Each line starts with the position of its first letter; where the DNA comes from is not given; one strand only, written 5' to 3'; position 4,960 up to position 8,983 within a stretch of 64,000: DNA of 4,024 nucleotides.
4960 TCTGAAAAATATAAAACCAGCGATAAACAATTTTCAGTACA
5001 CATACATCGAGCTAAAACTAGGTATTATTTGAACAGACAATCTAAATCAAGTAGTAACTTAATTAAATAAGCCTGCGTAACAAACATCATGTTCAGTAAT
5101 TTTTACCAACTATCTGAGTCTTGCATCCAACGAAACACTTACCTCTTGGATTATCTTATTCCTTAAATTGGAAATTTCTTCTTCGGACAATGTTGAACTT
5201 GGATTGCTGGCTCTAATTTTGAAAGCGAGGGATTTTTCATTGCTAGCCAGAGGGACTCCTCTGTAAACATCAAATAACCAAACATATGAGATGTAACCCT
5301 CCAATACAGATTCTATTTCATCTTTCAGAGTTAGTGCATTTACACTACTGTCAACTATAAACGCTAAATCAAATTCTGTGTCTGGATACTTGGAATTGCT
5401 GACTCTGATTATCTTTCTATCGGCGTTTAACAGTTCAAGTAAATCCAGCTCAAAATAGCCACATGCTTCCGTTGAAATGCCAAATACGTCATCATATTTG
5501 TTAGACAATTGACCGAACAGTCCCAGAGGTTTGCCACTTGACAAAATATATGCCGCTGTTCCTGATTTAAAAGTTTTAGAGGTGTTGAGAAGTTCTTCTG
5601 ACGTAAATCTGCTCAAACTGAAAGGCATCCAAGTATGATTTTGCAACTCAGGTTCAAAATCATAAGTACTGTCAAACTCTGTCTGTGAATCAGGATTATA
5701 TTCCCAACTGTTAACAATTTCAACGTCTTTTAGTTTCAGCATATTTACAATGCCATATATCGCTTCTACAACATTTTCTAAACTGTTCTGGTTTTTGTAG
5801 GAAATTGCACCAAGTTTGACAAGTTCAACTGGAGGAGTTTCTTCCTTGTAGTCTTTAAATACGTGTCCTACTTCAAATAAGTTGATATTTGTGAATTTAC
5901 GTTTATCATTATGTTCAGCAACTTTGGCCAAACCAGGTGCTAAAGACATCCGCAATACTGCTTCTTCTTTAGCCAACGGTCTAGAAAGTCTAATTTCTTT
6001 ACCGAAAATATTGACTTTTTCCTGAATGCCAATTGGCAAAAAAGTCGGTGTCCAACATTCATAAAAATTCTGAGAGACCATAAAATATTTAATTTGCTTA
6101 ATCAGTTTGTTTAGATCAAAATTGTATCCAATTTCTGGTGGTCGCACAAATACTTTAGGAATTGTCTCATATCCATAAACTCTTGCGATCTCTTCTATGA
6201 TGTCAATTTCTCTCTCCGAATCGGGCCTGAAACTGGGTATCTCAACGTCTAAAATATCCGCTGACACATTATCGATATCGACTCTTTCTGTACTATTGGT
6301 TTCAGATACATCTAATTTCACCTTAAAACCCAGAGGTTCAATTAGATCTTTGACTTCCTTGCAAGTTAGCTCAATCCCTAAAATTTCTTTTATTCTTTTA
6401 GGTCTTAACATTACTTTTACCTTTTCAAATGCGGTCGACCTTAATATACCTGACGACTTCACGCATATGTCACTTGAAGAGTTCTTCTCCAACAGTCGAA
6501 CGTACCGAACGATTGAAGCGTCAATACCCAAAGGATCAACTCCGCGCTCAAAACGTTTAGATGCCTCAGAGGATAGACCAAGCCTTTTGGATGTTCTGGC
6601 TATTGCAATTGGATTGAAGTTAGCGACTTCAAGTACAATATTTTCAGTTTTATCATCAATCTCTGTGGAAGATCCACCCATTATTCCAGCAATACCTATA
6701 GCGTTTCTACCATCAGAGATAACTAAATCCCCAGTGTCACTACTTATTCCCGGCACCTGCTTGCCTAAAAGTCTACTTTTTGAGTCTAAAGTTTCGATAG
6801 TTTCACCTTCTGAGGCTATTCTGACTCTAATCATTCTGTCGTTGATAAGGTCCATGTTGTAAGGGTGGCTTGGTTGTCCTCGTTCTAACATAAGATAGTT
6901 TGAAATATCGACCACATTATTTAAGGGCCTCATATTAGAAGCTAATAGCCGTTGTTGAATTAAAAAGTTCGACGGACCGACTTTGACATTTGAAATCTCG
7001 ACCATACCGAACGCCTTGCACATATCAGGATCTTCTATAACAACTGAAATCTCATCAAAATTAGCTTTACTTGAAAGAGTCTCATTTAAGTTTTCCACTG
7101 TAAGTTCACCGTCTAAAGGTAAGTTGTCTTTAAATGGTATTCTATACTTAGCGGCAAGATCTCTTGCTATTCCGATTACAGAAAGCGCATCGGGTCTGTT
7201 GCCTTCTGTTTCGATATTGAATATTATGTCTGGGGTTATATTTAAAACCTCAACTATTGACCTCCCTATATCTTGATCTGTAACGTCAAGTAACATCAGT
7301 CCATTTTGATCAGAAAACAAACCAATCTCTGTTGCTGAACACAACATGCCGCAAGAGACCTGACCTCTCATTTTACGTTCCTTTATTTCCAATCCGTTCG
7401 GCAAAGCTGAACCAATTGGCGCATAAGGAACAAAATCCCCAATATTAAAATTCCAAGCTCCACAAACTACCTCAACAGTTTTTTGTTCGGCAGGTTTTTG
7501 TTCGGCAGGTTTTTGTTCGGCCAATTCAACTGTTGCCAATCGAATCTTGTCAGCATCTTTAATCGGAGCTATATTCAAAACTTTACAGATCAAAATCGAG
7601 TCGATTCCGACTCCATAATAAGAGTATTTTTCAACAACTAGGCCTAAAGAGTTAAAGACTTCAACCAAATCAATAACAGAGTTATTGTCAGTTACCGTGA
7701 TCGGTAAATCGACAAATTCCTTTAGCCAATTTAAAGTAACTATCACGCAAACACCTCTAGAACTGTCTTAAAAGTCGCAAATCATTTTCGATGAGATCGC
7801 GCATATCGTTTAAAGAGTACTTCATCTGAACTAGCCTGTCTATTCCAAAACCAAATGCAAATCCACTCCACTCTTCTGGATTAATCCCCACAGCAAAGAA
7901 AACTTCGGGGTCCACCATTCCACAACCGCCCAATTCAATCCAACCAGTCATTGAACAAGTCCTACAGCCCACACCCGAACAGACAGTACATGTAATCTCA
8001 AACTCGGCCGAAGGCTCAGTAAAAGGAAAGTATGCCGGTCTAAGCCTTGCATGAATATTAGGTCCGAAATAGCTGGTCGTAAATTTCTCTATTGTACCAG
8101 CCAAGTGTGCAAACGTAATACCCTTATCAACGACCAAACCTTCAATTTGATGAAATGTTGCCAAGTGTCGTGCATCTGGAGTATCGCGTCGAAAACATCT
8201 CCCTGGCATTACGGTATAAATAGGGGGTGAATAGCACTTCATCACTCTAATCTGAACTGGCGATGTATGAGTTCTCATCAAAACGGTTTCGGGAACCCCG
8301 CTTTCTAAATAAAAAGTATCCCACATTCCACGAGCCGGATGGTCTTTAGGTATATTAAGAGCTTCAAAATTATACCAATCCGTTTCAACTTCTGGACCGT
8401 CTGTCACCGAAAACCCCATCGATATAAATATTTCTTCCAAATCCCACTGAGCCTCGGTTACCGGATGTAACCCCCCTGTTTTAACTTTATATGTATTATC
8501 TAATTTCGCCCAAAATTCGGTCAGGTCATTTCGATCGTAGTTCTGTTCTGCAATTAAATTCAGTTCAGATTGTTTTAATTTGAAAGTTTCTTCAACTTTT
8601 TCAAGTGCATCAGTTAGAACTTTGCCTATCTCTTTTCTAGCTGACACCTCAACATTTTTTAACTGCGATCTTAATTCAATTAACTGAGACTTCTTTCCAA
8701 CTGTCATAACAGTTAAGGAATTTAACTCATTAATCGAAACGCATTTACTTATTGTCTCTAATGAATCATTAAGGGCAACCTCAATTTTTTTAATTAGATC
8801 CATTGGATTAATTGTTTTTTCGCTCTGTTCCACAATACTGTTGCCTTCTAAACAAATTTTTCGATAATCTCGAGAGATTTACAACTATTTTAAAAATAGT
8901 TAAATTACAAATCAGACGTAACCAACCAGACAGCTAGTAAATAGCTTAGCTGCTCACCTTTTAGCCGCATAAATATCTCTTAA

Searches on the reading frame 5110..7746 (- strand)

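Call 70: search_protein_families(library=pfam, proteins=[window:5110-7746:-], max_evalue=0.001)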
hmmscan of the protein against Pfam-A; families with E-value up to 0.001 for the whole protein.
window:5110-7746:- (878 aa): 6 families
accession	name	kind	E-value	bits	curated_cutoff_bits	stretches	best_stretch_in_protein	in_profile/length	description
PF03483.22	B3_4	-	2.9e-53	180.4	29.3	1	243-421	2-171/174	B3/4 domain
PF17759.6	tRNA_synthFbeta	-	3.6e-23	82.6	22.4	1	542-769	15-214/214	Phenylalanyl tRNA synthetase beta chain CLM domain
PF03147.19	FDX-ACB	-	3.5e-20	72.7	31.1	1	785-878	1-94/94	Ferredoxin-fold anticodon binding domain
PF03484.21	B5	-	3.1e-18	66.2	28.6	1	446-526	2-67/67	tRNA synthetase B5 domain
PF01588.26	tRNA_bind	-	6.4e-09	36.2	27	1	53-147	3-79/96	Putative tRNA binding domain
PF18262.7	PhetRS_B1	-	1e-06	29.3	26.8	0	446-509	5-66/83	Phe-tRNA synthetase beta subunit B1 domain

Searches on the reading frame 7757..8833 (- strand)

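Call 70: search_protein_families(library=pfam, proteins=[window:7757-8833:-], max_evalue=0.001)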
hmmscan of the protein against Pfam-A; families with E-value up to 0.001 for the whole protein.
window:7757-8833:- (358 aa): 2 families
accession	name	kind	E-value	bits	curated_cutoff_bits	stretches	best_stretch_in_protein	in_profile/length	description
PF01409.25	tRNA-synt_2d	-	1.5e-94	316.5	19.8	1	116-358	10-246/246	tRNA synthetases class II core domain (F)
PF02912.23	Phe_tRNA-synt_N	-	3.5e-08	33.7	22.3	1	33-97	2-66/69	Aminoacyl tRNA synthetase class II, N-terminal domain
